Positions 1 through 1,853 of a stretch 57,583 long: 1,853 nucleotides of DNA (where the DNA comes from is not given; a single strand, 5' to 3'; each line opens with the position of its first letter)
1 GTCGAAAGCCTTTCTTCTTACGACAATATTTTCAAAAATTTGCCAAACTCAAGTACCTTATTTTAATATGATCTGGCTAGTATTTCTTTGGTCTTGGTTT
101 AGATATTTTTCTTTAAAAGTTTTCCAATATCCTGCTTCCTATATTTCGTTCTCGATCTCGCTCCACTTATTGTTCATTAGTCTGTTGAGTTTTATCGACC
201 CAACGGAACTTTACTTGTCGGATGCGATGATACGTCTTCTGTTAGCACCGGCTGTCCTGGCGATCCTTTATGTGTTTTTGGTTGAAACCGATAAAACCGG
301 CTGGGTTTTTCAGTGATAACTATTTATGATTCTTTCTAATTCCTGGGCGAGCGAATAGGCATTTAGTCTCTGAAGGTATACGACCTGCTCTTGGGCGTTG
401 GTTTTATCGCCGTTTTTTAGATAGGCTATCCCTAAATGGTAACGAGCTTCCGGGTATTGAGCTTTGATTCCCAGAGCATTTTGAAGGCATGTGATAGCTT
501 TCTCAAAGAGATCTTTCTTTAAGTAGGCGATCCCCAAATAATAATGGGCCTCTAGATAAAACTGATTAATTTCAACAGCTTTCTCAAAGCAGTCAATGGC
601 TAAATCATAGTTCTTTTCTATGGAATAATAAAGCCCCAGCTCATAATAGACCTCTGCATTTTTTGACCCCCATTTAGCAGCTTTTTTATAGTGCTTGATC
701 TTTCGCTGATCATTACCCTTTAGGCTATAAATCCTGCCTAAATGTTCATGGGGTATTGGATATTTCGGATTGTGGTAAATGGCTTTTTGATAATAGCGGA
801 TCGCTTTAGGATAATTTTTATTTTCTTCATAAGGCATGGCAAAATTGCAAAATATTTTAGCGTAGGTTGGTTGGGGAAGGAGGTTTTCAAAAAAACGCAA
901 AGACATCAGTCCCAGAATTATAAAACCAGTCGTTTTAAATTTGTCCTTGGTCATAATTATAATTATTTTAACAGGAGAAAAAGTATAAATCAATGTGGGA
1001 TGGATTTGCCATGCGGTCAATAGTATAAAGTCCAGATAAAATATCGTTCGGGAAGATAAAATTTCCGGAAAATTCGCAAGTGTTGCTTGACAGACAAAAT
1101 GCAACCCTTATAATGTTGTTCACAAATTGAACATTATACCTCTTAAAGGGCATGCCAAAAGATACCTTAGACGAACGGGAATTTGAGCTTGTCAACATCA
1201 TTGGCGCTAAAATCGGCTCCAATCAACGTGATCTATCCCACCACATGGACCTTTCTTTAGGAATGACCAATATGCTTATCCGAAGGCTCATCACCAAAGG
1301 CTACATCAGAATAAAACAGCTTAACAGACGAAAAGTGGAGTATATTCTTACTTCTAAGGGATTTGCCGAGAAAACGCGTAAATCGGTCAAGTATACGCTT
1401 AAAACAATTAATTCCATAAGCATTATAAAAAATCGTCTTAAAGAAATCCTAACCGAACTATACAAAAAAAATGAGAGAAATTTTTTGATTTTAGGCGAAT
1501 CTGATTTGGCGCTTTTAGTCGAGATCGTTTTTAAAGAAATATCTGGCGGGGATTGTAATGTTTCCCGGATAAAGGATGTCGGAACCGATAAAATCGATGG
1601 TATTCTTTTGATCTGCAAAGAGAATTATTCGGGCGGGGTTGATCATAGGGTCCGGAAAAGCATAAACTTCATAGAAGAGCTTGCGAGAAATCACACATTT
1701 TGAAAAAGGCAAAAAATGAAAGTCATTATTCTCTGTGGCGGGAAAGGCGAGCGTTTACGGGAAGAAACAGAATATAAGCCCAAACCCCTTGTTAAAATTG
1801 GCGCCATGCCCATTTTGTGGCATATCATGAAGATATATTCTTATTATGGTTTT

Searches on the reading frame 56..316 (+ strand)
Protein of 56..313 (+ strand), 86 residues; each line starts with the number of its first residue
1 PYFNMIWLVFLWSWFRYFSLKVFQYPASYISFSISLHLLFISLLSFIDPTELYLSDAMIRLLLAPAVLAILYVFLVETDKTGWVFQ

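Call 23: find_encoding_contigs(protein=window:68-316:+, flank=10000, max_places=8)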
Protein window:68-316:+ (82 aa): no gene with exactly this product is on record in the collection.

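Call 53: find_homologous_proteins(query=window:56-313:+, max_evalue=0.001)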
Query seq(86 aa): 4 candidates shared short words with the query, none scored E <= 0.001.

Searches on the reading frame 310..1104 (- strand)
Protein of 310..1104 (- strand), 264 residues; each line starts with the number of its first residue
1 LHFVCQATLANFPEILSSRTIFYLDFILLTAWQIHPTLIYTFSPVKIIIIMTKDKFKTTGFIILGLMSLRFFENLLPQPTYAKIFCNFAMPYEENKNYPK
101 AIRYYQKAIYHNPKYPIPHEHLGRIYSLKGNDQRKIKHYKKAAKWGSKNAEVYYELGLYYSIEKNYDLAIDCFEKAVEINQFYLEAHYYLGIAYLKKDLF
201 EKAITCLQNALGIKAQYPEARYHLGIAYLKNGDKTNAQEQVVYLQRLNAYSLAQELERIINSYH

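Call 6: find_encoding_contigs(protein=window:310-1104:-, flank=10000, max_places=6)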
Protein window:310-1104:- (264 aa): no gene with exactly this product is on record in the collection.

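Call 25: find_encoding_contigs(protein=window:313-954:-, flank=10000, max_places=8)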
Protein seq(214 aa) (214 aa): 6 contigs read that carry it; 4 places shown.
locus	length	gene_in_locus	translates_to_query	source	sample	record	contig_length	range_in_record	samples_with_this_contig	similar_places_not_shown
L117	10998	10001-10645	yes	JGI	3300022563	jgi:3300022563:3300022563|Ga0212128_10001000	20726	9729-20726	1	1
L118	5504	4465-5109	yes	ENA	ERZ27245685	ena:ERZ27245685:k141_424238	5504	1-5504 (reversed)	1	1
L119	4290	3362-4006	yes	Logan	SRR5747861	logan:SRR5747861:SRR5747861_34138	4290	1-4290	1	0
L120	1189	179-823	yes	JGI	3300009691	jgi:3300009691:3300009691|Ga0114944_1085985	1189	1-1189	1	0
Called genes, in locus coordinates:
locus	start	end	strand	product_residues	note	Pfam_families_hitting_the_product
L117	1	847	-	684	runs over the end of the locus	PF02348:CTP_transf_3, PF12804:NTP_transf_3, PF00202:Aminotran_3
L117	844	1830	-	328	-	PF01408:GFO_IDH_MocA, PF02894:GFO_IDH_MocA_C, PF22725:GFO_IDH_MocA_C3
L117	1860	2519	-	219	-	PF05711:TylF, PF13578:Methyltransf_24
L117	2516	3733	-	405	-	PF00155:Aminotran_1_2, PF01041:DegT_DnrJ_EryC1, PF01053:Cys_Met_Meta_PP, PF01212:Beta_elim_lyase (weak)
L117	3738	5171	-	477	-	PF00571:CBS (faint), PF01073:3Beta_HSD, PF01370:Epimerase, PF02719:Polysacc_synt_2 (weak), PF04321:RmlD_sub_bind, PF05368:NmrA, PF16363:GDP_Man_Dehyd, PF13460:NAD_binding_10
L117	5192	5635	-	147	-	PF00908:dTDP_sugar_isom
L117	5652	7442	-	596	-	PF00664:ABC_membrane, PF02463:SMC_N, PF00005:ABC_tran, PF13401:AAA_22 (faint)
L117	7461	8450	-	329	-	PF04321:RmlD_sub_bind, PF01073:3Beta_HSD, PF01370:Epimerase, PF02719:Polysacc_synt_2, PF07993:NAD_binding_4, PF16363:GDP_Man_Dehyd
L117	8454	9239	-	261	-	PF00483:NTP_transferase, PF12804:NTP_transf_3 (weak)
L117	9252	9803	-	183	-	-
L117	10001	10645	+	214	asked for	PF24575:TPR_Slam (faint), PF13374:TPR_10 (faint), PF13424:TPR_12 (faint), PF00515:TPR_1, PF07719:TPR_2 (weak), PF13181:TPR_8 (weak), PF21033:RMD1-3 (weak), PF13414:TPR_11, +8 more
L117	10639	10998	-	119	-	?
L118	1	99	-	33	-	?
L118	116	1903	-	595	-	PF00664:ABC_membrane, PF02463:SMC_N, PF00005:ABC_tran, PF13401:AAA_22 (faint)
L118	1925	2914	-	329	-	PF04321:RmlD_sub_bind, PF01073:3Beta_HSD, PF01370:Epimerase, PF02719:Polysacc_synt_2, PF07993:NAD_binding_4, PF16363:GDP_Man_Dehyd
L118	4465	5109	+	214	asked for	PF24575:TPR_Slam (faint), PF13374:TPR_10 (faint), PF13424:TPR_12 (faint), PF00515:TPR_1, PF07719:TPR_2 (weak), PF13181:TPR_8 (weak), PF21033:RMD1-3 (weak), PF13414:TPR_11, +8 more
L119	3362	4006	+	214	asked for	PF24575:TPR_Slam (faint), PF13374:TPR_10 (faint), PF13424:TPR_12 (faint), PF00515:TPR_1, PF07719:TPR_2 (weak), PF13181:TPR_8 (weak), PF21033:RMD1-3 (weak), PF13414:TPR_11, +8 more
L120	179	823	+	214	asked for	PF24575:TPR_Slam (faint), PF13374:TPR_10 (faint), PF13424:TPR_12 (faint), PF00515:TPR_1, PF07719:TPR_2 (weak), PF13181:TPR_8 (weak), PF21033:RMD1-3 (weak), PF13414:TPR_11, +8 more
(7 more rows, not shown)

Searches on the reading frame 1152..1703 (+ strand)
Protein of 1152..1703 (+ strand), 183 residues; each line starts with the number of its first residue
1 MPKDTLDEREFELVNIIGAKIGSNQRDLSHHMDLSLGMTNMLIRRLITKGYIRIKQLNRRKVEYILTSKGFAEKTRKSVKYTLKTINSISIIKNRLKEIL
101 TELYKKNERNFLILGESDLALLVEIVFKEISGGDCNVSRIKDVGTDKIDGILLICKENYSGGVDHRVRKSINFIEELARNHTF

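Call 26: find_encoding_contigs(protein=window:1152-1703:+, flank=10000, max_places=8)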
Protein window:1152-1703:+ (183 aa): 5 contigs read that carry it; 3 places shown.
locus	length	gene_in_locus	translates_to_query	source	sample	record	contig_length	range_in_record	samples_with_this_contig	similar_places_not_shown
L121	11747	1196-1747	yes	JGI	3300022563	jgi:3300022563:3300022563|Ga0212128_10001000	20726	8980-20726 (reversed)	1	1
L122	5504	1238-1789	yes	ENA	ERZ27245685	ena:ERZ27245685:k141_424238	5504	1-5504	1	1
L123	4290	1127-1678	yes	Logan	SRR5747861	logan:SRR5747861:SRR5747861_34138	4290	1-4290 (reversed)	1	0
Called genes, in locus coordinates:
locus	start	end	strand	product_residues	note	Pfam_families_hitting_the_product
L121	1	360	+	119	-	?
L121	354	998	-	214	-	PF24575:TPR_Slam (faint), PF13374:TPR_10 (faint), PF13424:TPR_12 (faint), PF00515:TPR_1, PF07719:TPR_2 (weak), PF13181:TPR_8 (weak), PF21033:RMD1-3 (weak), PF13414:TPR_11, +8 more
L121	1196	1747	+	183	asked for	-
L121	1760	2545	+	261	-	PF00483:NTP_transferase, PF12804:NTP_transf_3 (weak)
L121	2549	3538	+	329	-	PF04321:RmlD_sub_bind, PF01073:3Beta_HSD, PF01370:Epimerase, PF02719:Polysacc_synt_2, PF07993:NAD_binding_4, PF16363:GDP_Man_Dehyd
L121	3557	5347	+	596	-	PF00664:ABC_membrane, PF02463:SMC_N, PF00005:ABC_tran, PF13401:AAA_22 (faint)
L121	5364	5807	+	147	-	PF00908:dTDP_sugar_isom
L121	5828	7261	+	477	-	PF00571:CBS (faint), PF01073:3Beta_HSD, PF01370:Epimerase, PF02719:Polysacc_synt_2 (weak), PF04321:RmlD_sub_bind, PF05368:NmrA, PF16363:GDP_Man_Dehyd, PF13460:NAD_binding_10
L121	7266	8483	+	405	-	PF00155:Aminotran_1_2, PF01041:DegT_DnrJ_EryC1, PF01053:Cys_Met_Meta_PP, PF01212:Beta_elim_lyase (weak)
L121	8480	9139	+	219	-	PF05711:TylF, PF13578:Methyltransf_24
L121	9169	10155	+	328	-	PF01408:GFO_IDH_MocA, PF02894:GFO_IDH_MocA_C, PF22725:GFO_IDH_MocA_C3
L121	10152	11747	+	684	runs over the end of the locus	PF02348:CTP_transf_3, PF12804:NTP_transf_3, PF00202:Aminotran_3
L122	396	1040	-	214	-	PF24575:TPR_Slam (faint), PF13374:TPR_10 (faint), PF13424:TPR_12 (faint), PF00515:TPR_1, PF07719:TPR_2 (weak), PF13181:TPR_8 (weak), PF21033:RMD1-3 (weak), PF13414:TPR_11, +8 more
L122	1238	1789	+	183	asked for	-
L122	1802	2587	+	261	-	PF00483:NTP_transferase, PF12804:NTP_transf_3 (weak)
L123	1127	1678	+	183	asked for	-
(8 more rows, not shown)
